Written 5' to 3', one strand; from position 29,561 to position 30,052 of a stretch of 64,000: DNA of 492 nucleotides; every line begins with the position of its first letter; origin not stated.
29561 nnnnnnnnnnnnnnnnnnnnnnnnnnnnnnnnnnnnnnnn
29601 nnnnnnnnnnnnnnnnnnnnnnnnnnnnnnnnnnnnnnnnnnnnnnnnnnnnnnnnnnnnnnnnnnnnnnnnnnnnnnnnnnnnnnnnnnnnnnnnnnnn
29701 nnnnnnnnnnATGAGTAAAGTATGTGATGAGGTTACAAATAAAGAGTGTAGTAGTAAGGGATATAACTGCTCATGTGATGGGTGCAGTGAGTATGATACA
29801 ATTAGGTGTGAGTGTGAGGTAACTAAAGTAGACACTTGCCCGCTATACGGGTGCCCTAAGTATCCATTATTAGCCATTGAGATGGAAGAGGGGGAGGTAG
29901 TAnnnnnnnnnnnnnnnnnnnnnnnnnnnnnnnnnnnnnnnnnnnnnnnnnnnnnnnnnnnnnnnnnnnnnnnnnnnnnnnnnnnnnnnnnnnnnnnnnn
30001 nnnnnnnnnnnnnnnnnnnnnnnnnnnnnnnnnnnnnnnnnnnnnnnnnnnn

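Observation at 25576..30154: Tandem array of about 10 small Cys-rich paralogs sharing a C-terminal CP(L/M)(Y/F)GCPKH motif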

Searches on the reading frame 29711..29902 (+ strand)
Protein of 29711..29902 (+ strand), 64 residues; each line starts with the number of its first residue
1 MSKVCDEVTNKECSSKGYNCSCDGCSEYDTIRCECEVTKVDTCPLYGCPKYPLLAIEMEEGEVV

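Call 12: search_dna_similar(query=window:29711-29902:+, collection=phages, mode=protein, max_evalue=1, max_rows=30)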
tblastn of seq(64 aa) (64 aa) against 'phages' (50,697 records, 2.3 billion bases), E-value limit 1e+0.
No match.

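Call 15: find_homologous_proteins(query=A2, max_evalue=0.01)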
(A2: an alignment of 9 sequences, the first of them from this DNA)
Query A2 (9 sequences) (57 aa, profile of the alignment): 9 proteins with E <= 0.01 among 17 candidates.
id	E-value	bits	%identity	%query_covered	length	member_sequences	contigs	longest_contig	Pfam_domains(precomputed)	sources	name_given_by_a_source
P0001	1.0e-15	75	57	89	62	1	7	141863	-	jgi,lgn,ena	-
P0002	3.4e-15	74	45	89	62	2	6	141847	-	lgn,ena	-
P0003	8.4e-14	69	36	82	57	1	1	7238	-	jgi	-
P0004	3.6e-13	67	34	100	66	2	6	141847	-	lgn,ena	-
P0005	1.0e-8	53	42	91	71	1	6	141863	-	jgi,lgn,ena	-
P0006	3.5e-8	51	29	89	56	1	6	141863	-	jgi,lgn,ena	-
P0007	8.3e-8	50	37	89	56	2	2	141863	-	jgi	-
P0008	5.7e-7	47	41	89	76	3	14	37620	-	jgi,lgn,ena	-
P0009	1.7e-4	39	36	100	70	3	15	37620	-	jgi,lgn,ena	-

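Call 18: find_encoding_contigs(protein=P0008, flank=10000, max_places=8)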
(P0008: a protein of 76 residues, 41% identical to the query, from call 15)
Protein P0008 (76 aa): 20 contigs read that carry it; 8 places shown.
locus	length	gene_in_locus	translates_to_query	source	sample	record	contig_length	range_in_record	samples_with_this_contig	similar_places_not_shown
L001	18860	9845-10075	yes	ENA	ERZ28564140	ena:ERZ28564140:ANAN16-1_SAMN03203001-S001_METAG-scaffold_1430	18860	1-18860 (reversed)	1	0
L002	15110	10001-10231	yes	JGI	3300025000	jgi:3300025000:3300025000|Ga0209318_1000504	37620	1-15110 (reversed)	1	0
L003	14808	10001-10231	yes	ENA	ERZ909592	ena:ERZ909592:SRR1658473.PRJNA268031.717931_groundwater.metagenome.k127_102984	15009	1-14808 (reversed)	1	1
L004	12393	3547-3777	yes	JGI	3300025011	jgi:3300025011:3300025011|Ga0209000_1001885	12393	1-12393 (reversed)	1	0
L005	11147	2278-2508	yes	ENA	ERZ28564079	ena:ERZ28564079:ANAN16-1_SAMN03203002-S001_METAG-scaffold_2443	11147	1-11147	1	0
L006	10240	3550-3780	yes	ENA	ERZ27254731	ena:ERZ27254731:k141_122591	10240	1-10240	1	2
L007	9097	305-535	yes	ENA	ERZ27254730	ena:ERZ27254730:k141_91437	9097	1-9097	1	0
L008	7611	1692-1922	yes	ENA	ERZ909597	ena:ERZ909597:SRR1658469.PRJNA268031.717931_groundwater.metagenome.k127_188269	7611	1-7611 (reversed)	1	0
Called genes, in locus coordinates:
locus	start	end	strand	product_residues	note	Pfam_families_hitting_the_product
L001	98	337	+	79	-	-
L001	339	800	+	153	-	PF24091:DUF7376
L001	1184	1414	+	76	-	-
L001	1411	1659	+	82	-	-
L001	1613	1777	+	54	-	-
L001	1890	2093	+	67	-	-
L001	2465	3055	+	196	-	-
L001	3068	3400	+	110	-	-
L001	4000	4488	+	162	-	PF26856:Phage_SPO1_gp51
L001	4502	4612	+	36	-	-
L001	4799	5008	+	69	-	-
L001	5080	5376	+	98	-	-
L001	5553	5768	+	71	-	-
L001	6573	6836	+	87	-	-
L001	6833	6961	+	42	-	-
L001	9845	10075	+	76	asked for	-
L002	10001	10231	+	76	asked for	-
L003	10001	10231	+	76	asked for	-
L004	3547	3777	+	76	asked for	-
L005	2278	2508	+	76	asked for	-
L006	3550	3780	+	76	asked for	-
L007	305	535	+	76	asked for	-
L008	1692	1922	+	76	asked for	-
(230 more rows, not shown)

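Call 19: find_encoding_contigs(protein=P0001, flank=10000, max_places=8)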
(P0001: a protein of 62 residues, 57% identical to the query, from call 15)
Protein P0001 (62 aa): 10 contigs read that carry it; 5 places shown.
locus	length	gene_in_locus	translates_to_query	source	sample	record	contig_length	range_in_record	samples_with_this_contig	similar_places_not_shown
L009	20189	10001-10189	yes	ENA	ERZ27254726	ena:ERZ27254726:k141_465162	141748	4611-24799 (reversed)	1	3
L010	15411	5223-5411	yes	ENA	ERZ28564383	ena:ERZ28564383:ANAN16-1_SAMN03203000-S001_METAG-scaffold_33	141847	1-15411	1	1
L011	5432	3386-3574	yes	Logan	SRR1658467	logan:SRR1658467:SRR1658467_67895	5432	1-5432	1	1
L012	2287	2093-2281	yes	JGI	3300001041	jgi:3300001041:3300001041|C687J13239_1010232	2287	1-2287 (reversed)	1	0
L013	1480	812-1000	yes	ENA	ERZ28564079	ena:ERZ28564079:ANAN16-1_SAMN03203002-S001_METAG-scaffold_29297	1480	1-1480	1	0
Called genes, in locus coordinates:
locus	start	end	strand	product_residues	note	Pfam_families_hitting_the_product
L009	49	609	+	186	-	-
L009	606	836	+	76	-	-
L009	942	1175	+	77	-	-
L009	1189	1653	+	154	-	PF24091:DUF7376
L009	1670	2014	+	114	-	PF13560:HTH_31 (weak), PF01381:HTH_3 (weak)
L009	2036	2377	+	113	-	PF04307:YdjM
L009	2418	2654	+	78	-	-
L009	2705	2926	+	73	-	PF24043:DUF7352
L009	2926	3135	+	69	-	-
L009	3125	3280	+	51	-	-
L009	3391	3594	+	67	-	-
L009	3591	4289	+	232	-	-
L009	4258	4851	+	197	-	-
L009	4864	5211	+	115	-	-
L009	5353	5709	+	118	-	-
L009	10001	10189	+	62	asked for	-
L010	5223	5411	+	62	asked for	-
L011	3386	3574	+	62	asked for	-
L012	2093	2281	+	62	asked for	-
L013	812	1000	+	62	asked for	-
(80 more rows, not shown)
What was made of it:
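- The likely anoxic aquifer habitat is my inference from the sample descriptions in calls 18 and 19.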

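Call 22: search_protein_representatives(alignment_id=A2)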
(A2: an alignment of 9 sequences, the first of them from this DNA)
Query: 9 sequences, 55 profile positions. Proteins with E-value up to 0.001 (for the whole library): 21; up to 1e-10: 6; up to 1e-30: 0. The best 21 are listed.
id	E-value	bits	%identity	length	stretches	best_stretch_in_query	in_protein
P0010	3.0e-16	75.4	-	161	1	3-54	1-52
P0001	3.3e-16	75.3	-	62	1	3-53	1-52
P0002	1.1e-15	73.6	-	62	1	1-54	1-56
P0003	2.7e-14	69.2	-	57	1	1-54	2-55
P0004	1.2e-13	67.2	-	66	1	1-54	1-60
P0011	1.5e-13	66.8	-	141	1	1-51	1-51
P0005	3.2e-09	52.9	-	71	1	1-54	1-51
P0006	1.1e-08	51.2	-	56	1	1-55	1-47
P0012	1.4e-08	50.9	-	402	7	14-50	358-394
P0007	2.7e-08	50.0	-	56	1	2-54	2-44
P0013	1.1e-07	48.0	-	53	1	2-50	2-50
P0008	1.8e-07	47.3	-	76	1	1-55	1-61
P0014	2.9e-07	46.7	-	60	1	3-53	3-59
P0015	1.9e-06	44.0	-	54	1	1-53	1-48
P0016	5.3e-06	42.6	-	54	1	1-51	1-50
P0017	9.8e-06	41.8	-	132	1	3-50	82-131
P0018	4.7e-05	39.6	-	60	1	1-53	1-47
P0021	5.5e-04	36.2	-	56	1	1-53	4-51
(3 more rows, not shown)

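Call 25: find_homologous_proteins(query=A3, max_evalue=0.01)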
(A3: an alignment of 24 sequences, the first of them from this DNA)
Query A3 (24 sequences) (57 aa, profile of the alignment): 11 proteins with E <= 0.01 among 94 candidates.
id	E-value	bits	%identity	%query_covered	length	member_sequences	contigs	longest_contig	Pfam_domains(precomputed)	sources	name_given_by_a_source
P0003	1.1e-11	62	36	82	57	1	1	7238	-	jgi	-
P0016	2.9e-10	58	37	86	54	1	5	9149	-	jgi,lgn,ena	-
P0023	3.6e-9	54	42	86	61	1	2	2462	-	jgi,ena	-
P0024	3.7e-9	54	35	89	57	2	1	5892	-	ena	-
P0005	3.8e-9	54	42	91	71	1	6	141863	-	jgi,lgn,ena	-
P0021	5.3e-9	54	35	100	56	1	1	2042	-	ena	-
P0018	7.5e-9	53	39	42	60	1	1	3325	-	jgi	-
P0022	4.7e-7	48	37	89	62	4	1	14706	-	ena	-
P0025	4.8e-7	47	32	95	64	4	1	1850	-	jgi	-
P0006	2.0e-5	42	29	89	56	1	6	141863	-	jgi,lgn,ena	-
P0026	1.0e-4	40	33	88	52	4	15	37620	-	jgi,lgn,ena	-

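Call 27: find_encoding_contigs(protein=P0024, flank=10000, max_places=4)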
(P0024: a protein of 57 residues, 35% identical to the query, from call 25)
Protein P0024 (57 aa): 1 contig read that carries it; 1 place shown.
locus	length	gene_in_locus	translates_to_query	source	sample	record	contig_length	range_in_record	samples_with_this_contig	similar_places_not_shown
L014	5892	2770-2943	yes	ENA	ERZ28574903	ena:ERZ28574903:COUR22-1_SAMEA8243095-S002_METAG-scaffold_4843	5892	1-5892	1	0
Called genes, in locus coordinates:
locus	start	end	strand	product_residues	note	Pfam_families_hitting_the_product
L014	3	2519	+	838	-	?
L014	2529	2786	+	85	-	-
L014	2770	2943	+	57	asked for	-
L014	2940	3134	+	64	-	-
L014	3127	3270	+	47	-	-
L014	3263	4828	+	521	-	PF00145:DNA_methylase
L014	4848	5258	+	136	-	PF18066:Phage_ABA_S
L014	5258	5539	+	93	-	PF27050:Phage_P22_Y8K6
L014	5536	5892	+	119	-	?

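Call 28: find_encoding_contigs(protein=P0018, flank=10000, max_places=4)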
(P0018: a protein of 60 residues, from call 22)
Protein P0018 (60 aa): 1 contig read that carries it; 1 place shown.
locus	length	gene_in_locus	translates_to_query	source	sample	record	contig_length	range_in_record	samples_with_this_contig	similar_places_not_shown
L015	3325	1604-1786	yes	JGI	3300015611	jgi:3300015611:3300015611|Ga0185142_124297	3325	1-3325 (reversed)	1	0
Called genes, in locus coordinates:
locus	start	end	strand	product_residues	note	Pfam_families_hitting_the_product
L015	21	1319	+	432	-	-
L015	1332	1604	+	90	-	-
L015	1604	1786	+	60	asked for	-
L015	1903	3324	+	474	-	?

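Call 29: find_encoding_contigs(protein=P0021, flank=10000, max_places=4)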
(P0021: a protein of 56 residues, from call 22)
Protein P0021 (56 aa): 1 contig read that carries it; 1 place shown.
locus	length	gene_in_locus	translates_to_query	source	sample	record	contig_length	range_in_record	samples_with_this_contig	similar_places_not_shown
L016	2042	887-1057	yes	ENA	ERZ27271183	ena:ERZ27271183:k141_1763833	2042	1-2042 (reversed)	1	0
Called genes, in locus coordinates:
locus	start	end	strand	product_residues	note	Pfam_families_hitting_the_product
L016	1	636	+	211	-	?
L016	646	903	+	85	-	-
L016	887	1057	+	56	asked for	-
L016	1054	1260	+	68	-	-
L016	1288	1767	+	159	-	-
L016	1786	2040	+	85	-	?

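Call 30: search_protein_families(library=pfam, max_evalue=0.001, proteins=[L014:3-2519:+, L014:2529-2786:+, L014:2940-3134:+, L014:3127-3270:+, L014:5536-5892:+, L015:21-1319:+, L015:1332-1604:+, L015:1903-3324:+, L016:1-636:+, L016:1288-1767:+])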
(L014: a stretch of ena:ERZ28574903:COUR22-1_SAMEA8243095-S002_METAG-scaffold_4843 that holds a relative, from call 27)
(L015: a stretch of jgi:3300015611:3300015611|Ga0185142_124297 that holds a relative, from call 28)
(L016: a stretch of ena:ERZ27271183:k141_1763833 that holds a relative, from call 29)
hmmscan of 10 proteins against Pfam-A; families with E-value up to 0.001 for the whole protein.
L014:3-2519:+ (838 aa): 1 family
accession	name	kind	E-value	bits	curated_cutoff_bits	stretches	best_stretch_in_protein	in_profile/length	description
PF00476.26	DNA_pol_A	-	2.8e-14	53.3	34.3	1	242-311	136-206/381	DNA polymerase family A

L014:2529-2786:+ (85 aa): 0 families

L014:2940-3134:+ (64 aa): 0 families

L014:3127-3270:+ (47 aa): 0 families

L014:5536-5892:+ (119 aa): 0 families

L015:21-1319:+ (432 aa): 0 families

L015:1332-1604:+ (90 aa): 0 families

L015:1903-3324:+ (474 aa): 1 family
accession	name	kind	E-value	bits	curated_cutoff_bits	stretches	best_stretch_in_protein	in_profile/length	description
PF00145.23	DNA_methylase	-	4.8e-23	82.5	22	1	6-187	3-167/324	C-5 cytosine-specific DNA methylase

L016:1-636:+ (211 aa): 0 families

L016:1288-1767:+ (159 aa): 0 families

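Call 31: search_protein_families(library=phrogs, max_evalue=0.001, proteins=[L014:3-2519:+, L014:2529-2786:+, L014:2940-3134:+, L014:3127-3270:+, L014:5536-5892:+, L015:21-1319:+, L015:1332-1604:+, L015:1903-3324:+, L016:1-636:+, L016:1288-1767:+])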
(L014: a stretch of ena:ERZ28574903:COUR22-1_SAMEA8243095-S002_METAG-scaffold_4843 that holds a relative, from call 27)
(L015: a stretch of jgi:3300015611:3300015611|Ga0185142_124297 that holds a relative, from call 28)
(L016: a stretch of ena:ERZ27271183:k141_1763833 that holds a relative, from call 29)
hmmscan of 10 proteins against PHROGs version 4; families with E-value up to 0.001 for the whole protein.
L014:3-2519:+ (838 aa): 4 families
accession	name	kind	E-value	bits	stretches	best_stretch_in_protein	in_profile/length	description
phrog_17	-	DNA, RNA and nucleotide metabolism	2.3e-97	328.4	2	25-328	799-1073/1445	DNA polymerase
phrog_10285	-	DNA, RNA and nucleotide metabolism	9e-95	318.4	2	636-838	122-321/321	DNA polymerase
phrog_7766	-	DNA, RNA and nucleotide metabolism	6.7e-58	196.2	1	654-838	2-186/186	DNA polymerase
phrog_26005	-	unknown function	1.4e-11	45.4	1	340-389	112-161/310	-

L014:2529-2786:+ (85 aa): 0 families

L014:2940-3134:+ (64 aa): 0 families

L014:3127-3270:+ (47 aa): 0 families

L014:5536-5892:+ (119 aa): 1 family
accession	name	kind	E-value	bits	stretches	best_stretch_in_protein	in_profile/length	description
phrog_6615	-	DNA, RNA and nucleotide metabolism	7.2e-06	26.8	1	8-116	5-108/214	DNA polymerase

L015:21-1319:+ (432 aa): 5 families
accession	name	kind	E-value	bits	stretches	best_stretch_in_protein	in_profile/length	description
phrog_7766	-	DNA, RNA and nucleotide metabolism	1.7e-41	142.7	2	352-432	105-186/186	DNA polymerase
phrog_10285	-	DNA, RNA and nucleotide metabolism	3.5e-33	116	2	351-432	240-321/321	DNA polymerase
phrog_17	-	DNA, RNA and nucleotide metabolism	2.1e-14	53.5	1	351-431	1145-1233/1445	DNA polymerase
phrog_93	-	DNA, RNA and nucleotide metabolism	6e-06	26.2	1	75-136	3-62/613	endonuclease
phrog_26005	-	unknown function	2.4e-05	24.9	0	70-123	113-166/310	-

L015:1332-1604:+ (90 aa): 0 families

L015:1903-3324:+ (474 aa): 7 families
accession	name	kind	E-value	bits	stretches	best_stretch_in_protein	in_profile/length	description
phrog_116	-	other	8.3e-87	293.2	1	1-474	205-461/779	DNA methyltransferase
phrog_29443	-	unknown function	1.1e-65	222.4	1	3-150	2-150/273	-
phrog_363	-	other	1.2e-34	120.9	1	4-186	54-219/327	DNA methyltransferase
phrog_23072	-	other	1.1e-32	115.1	2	368-474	235-355/400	DNA methyltransferase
phrog_5999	-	other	5.3e-30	104.6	1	3-100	2-101/109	DNA methyltransferase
phrog_13621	-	unknown function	4.8e-16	59.8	1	381-474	4-76/121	-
phrog_32758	-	other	4e-05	24.4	1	146-183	8-45/154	DNA methyltransferase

L016:1-636:+ (211 aa): 3 families
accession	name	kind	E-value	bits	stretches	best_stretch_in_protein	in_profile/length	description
phrog_10285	-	DNA, RNA and nucleotide metabolism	6.2e-69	233.5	1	1-211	114-321/321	DNA polymerase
phrog_7766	-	DNA, RNA and nucleotide metabolism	1.7e-59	201.3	1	27-211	2-186/186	DNA polymerase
phrog_17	-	DNA, RNA and nucleotide metabolism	6.7e-38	131.4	1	1-210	1064-1233/1445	DNA polymerase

L016:1288-1767:+ (159 aa): 0 families
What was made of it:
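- Single-copy relatives sit between a family-A DNA polymerase and a C5 DNA methylase in unrelated phage contigs (calls 27-31). Single-copy relatives lie between a DNA polymerase and a C5 DNA methylase (calls 27-31).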

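Call 34: search_solved_structures(query=A3, max_evalue=10, show_alignments=2)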
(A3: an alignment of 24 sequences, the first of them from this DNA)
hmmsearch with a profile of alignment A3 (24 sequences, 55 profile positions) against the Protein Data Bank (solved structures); distinct sequences matched with E-value up to 10: 2.
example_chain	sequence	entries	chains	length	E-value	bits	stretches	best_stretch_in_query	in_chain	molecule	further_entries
9f40_A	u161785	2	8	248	0.84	13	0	11-28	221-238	NPC intracellular sterol transporter 1-related protein 1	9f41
6a57_A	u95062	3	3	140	1.6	12.1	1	10-48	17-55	Lysine-specific demethylase REF6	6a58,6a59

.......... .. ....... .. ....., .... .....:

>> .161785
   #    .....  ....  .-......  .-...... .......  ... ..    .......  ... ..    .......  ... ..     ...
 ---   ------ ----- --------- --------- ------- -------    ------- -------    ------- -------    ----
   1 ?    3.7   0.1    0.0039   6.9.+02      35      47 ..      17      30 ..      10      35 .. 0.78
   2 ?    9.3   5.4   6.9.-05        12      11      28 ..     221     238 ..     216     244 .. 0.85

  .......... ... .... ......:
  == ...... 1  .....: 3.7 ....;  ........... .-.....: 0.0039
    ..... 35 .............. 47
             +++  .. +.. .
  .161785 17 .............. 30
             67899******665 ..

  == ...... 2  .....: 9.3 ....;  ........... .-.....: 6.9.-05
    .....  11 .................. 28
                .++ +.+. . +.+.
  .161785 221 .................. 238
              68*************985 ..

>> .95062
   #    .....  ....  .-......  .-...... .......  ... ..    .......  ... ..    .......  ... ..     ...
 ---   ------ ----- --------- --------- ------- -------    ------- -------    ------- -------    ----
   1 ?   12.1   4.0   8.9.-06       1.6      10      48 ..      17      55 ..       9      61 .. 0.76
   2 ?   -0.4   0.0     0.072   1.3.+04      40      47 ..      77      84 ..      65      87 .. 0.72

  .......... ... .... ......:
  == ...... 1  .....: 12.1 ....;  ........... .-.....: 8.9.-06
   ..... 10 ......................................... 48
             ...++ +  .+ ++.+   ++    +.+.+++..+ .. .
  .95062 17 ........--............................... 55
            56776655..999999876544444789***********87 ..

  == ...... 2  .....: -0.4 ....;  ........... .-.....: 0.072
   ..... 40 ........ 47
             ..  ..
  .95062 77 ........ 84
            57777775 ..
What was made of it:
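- Closest known: Eukaryotic-type two-zinc Cys8 domains and the C2H2 '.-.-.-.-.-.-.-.' knuckle. Same: A chance-level alignment to the REF6 fingers (E=1.6) illustrates this (call 34).
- Tried and rejected: A PDB sequence profile search gave only chance hits with E above 0.8 (call 34).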

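Call 39: predict_structure(alignment_id=A4)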
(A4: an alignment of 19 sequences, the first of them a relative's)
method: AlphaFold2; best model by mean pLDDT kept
length: 62 residues; sequences in the alignment: 19
mean_pLDDT: 47.7   pTM: 0.23
mean pLDDT of the five models: 47.7, 47.1, 46.7, 46.5, 45.8
residues with pLDDT >= 90: 0; 70-90: 0; 50-70: 18; < 50: 44
segments of 3 or more residues with pLDDT < 50: 17-56
pLDDT, mean of each block of 10 residues (from residue 1): 52 51 47 43 43 48 53
secondary structure, 60 per line:
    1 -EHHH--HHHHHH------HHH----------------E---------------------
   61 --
elements in order: H8-13

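Call 46: find_encoding_contigs(protein=P0017, flank=10000, max_places=3)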
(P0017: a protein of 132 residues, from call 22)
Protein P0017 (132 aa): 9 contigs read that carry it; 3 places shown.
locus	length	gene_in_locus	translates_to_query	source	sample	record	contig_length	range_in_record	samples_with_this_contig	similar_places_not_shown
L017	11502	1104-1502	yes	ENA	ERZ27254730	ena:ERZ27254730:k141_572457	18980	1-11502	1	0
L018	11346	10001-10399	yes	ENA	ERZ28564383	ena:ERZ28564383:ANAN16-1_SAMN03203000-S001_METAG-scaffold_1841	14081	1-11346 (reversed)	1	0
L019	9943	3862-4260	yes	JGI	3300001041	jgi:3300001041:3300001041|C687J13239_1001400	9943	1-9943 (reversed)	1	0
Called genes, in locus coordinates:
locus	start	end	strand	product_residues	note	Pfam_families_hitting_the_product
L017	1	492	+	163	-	?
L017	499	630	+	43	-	-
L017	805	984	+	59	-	-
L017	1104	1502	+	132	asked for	-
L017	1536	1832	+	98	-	PF24024:DUF7336 (weak)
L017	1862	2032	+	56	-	-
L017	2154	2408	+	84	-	-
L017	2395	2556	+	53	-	-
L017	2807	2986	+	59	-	-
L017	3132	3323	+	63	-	-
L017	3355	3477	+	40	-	-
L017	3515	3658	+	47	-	-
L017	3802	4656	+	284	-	-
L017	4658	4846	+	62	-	-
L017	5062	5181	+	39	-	-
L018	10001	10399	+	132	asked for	-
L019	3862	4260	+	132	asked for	-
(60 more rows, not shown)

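Call 47: find_encoding_contigs(protein=P0015, flank=10000, max_places=3)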
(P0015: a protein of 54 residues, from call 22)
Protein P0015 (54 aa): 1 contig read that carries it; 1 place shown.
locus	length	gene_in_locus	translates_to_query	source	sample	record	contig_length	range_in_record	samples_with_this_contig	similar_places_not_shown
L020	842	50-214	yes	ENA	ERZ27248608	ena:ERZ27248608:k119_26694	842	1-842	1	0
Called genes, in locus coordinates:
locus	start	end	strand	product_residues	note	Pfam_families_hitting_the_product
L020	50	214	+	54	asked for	-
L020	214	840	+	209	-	?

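Call 48: find_encoding_contigs(protein=P0013, flank=10000, max_places=3)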
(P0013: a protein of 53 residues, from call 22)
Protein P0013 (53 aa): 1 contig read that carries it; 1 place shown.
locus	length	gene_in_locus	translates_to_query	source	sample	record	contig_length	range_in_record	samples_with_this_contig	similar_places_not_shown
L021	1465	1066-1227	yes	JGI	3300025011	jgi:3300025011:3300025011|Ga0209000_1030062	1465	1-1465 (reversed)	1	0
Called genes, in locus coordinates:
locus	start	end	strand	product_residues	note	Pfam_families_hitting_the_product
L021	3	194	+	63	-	?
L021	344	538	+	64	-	-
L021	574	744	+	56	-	-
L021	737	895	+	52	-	-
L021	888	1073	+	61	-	-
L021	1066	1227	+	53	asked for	-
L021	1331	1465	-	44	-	?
